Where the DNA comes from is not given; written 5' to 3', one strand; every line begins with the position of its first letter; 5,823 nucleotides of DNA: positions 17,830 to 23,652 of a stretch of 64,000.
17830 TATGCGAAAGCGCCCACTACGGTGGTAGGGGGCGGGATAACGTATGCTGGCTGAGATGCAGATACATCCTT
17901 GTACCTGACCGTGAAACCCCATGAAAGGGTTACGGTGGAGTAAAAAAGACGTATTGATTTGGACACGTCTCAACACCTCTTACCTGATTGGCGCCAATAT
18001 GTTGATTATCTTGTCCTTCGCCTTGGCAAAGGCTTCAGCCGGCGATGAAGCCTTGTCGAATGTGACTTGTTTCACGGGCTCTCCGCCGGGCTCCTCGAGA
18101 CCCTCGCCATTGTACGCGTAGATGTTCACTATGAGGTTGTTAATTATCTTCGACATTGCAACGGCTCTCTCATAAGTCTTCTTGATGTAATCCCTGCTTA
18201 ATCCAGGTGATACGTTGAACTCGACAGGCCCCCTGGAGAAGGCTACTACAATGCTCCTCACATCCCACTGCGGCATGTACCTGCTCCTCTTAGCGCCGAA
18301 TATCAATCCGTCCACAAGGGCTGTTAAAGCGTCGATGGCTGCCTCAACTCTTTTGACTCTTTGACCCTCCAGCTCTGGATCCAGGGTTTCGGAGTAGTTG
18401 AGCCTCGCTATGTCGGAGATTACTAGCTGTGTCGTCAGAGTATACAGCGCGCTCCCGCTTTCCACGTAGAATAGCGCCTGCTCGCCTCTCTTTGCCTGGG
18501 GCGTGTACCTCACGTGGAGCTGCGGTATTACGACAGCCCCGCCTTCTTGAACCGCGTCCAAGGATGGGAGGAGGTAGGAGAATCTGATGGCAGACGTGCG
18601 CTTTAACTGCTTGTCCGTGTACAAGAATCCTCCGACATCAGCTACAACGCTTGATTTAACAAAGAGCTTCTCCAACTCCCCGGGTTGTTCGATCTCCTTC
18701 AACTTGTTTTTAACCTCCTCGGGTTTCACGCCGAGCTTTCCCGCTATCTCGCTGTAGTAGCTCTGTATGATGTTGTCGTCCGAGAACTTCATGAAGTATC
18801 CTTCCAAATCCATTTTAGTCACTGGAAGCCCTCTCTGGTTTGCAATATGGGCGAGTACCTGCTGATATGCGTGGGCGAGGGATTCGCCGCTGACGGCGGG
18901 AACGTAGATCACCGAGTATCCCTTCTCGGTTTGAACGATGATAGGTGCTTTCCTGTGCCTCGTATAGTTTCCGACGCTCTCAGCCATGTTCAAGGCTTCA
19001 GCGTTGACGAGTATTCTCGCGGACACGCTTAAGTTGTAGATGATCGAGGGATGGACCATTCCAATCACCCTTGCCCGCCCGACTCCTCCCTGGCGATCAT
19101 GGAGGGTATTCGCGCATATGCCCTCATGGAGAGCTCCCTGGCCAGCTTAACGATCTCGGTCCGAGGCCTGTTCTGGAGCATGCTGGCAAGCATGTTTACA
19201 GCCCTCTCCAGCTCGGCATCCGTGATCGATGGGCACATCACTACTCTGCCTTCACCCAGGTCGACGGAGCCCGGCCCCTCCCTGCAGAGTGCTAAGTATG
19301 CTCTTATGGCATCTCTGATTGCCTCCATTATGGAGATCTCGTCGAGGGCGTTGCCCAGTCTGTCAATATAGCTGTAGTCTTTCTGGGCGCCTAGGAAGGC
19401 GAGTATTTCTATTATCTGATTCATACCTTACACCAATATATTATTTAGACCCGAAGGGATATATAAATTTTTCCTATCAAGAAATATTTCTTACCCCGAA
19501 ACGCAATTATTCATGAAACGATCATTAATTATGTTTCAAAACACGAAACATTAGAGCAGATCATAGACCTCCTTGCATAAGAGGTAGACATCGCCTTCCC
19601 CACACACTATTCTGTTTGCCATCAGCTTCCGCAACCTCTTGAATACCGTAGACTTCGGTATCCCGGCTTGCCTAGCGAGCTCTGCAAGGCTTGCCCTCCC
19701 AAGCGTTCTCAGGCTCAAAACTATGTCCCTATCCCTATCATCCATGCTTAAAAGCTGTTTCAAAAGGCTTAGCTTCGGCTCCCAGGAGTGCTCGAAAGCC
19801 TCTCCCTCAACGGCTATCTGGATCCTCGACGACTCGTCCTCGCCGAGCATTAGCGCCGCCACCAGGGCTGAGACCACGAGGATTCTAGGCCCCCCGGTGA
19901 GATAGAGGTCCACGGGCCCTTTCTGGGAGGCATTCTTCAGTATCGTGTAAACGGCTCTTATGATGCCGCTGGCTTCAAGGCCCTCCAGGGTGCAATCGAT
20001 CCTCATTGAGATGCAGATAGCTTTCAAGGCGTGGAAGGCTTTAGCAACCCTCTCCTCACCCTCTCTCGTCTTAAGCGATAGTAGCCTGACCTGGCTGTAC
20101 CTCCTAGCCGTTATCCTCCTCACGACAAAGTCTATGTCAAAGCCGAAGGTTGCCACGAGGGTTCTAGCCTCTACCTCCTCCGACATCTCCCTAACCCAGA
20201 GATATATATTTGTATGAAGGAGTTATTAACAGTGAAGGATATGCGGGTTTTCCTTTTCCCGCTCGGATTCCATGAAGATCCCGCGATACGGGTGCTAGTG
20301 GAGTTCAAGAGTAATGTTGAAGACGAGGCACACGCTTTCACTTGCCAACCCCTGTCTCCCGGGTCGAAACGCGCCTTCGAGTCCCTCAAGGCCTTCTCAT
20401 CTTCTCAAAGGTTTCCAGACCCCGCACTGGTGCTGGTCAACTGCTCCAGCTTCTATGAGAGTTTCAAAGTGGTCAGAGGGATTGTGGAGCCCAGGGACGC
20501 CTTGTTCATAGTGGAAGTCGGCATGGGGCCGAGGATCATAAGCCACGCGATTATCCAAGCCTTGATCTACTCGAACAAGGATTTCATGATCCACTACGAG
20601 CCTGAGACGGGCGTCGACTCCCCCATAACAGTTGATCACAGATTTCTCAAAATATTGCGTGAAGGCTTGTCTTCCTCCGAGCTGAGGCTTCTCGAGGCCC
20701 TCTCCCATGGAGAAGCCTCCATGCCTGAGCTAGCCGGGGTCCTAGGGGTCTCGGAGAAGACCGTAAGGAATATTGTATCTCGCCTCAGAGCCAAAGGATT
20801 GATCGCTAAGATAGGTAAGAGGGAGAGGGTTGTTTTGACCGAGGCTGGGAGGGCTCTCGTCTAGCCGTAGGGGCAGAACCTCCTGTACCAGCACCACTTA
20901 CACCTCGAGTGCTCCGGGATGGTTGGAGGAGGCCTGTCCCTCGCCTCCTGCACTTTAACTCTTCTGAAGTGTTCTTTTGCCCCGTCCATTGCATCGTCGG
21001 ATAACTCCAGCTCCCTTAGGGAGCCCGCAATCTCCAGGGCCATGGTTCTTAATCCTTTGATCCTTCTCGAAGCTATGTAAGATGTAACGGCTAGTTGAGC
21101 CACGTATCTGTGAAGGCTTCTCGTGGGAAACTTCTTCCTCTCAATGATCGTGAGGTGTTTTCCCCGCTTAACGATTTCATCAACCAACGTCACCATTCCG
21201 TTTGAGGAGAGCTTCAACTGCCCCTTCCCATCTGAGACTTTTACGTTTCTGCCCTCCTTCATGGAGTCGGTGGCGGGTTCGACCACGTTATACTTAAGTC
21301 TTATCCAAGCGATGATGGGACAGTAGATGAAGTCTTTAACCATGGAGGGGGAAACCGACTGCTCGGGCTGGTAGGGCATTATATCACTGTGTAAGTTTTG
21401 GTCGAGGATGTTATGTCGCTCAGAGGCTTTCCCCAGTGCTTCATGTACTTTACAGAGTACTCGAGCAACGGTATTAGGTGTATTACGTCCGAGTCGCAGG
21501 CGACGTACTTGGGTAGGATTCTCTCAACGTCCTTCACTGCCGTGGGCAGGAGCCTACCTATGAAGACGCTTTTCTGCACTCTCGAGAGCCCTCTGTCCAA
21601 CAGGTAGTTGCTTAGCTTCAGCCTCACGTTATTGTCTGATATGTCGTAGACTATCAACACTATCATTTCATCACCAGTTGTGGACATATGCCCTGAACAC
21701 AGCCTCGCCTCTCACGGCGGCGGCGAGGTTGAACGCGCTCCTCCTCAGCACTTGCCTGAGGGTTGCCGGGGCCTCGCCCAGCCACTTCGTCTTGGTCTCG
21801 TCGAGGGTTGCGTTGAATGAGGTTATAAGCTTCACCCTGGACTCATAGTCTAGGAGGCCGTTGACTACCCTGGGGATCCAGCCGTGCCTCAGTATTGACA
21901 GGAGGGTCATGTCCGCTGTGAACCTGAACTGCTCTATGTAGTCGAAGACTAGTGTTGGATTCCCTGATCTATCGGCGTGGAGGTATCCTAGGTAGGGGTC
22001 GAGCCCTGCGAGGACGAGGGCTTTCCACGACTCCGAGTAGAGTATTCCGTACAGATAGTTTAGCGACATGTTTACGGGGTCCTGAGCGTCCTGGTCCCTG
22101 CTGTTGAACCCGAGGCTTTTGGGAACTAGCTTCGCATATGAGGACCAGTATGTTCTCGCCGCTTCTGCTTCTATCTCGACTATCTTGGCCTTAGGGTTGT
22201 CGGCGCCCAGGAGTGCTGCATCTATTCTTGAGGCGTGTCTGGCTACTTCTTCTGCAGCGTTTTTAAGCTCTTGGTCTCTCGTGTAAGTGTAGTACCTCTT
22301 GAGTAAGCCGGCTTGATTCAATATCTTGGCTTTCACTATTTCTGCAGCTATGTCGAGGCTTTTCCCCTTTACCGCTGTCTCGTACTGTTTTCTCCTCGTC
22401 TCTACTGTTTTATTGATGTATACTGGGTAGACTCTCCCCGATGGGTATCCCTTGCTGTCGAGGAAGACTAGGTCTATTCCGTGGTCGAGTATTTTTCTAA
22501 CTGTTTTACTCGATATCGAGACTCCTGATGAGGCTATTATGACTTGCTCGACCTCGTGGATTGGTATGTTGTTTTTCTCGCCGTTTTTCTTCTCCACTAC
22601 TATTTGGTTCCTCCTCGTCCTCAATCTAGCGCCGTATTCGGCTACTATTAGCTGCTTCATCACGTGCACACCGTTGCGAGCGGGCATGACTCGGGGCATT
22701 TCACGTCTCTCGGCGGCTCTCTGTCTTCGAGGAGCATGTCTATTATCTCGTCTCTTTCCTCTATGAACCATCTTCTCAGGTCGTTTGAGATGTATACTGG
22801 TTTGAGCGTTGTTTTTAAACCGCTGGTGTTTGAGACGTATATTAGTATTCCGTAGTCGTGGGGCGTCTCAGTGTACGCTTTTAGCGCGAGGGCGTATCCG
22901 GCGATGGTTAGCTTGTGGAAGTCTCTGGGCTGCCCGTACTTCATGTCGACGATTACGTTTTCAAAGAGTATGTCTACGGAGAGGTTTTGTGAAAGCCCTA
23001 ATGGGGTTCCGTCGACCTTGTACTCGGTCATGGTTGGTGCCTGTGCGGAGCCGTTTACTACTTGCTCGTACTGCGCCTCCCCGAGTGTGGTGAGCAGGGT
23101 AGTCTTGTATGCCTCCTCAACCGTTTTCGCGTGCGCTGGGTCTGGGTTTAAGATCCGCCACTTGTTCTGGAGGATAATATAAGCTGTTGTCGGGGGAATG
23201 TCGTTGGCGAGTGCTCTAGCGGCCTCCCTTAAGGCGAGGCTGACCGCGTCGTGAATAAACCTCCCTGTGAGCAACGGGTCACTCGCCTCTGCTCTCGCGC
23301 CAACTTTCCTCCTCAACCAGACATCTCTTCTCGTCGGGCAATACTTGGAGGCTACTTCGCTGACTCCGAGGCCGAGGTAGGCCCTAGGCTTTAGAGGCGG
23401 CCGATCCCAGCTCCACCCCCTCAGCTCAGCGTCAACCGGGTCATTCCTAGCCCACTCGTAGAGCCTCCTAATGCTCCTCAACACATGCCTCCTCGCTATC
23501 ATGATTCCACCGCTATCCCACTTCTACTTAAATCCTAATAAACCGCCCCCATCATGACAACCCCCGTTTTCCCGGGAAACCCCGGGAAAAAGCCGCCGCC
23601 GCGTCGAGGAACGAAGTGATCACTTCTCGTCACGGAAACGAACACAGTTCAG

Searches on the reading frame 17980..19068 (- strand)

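Call 102: search_protein_families(library=pfam, proteins=[window:17980-19068:-], max_evalue=0.001)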
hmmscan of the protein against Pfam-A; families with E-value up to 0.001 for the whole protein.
window:17980-19068:- (362 aa): 1 family
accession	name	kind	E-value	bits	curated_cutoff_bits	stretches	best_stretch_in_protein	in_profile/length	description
PF01905.21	DevR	-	2.9e-68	230.4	23.8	1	15-298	1-269/270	CRISPR-associated negative auto-regulator DevR/Csa2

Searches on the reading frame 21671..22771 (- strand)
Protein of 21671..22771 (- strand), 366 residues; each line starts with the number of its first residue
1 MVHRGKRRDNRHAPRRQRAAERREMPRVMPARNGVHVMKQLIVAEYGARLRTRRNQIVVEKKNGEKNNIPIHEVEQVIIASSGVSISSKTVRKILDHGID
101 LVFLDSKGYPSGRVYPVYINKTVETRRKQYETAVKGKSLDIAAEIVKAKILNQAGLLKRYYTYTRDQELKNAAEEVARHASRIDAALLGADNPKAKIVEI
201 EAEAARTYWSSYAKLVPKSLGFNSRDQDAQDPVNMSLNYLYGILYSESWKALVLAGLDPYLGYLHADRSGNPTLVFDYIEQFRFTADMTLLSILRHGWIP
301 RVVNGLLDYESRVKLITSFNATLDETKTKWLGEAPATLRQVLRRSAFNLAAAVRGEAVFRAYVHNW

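Call 102: search_protein_families(library=pfam, proteins=[window:21671-22771:-], max_evalue=0.001)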
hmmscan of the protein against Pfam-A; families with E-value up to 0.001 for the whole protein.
window:21671-22771:- (366 aa): 1 family
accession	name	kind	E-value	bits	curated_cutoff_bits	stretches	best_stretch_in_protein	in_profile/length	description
PF01867.21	Cas_Cas1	-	7.2e-73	245.6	22.3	1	41-319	1-281/283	CRISPR associated protein Cas1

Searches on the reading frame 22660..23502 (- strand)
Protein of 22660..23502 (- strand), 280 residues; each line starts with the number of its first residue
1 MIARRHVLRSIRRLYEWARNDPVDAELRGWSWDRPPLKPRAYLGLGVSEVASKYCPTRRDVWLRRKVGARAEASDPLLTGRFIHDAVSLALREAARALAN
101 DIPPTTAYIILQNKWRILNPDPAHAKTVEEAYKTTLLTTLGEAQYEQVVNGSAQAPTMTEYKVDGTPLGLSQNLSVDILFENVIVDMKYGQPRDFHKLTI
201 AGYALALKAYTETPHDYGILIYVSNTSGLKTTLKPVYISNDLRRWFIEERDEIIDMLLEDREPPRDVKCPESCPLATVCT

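Call 102: search_protein_families(library=pfam, proteins=[window:22660-23502:-], max_evalue=0.001)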
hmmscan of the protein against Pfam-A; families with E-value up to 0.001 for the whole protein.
window:22660-23502:- (280 aa): 2 families
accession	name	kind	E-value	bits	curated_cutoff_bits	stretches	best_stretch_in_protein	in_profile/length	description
PF06023.18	Csa1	-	1.2e-72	245.2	27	1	1-279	1-289/292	CRISPR-associated exonuclease Csa1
PF12705.13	PDDEXK_1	-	0.00015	22.2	22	1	63-279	19-246/247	PD-(D/E)XK nuclease superfamily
